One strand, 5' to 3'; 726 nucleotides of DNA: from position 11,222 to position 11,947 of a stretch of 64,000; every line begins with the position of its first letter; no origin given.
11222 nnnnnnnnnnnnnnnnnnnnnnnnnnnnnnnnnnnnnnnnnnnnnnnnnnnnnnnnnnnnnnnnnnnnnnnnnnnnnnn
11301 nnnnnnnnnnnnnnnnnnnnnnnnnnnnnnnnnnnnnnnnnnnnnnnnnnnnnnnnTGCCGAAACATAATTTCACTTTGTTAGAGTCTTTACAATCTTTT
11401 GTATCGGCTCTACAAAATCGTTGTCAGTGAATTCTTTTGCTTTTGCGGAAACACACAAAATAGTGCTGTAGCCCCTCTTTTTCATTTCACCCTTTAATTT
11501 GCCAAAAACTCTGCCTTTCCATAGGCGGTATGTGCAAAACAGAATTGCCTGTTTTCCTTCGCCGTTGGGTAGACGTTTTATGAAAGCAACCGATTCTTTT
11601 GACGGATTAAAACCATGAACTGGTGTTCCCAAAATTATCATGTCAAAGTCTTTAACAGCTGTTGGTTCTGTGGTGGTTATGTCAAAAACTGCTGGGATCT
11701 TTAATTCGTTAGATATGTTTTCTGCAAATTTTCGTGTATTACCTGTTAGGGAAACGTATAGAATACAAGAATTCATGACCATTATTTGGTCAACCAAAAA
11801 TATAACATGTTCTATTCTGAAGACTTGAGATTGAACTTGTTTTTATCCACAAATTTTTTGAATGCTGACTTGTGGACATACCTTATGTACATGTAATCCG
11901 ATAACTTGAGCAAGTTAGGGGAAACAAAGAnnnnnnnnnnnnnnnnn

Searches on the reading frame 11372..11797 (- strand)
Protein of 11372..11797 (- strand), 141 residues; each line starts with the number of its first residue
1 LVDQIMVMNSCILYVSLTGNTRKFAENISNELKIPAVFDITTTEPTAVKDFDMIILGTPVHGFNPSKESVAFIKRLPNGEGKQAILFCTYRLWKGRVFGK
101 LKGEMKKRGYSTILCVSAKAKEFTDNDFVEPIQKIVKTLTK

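Call 25: search_protein_families(library=pfam, proteins=[window:11372-11797:-], max_evalue=0.0001)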
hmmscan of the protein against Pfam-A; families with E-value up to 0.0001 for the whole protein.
window:11372-11797:- (141 aa): 2 families
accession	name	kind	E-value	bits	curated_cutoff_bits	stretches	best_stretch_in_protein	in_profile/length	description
PF12641.12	Flavodoxin_3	-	3.5e-10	40.4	27.5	1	11-95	1-82/160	Flavodoxin domain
PF12724.12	Flavodoxin_5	-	3.8e-08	34.2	27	1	12-88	2-82/145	Flavodoxin domain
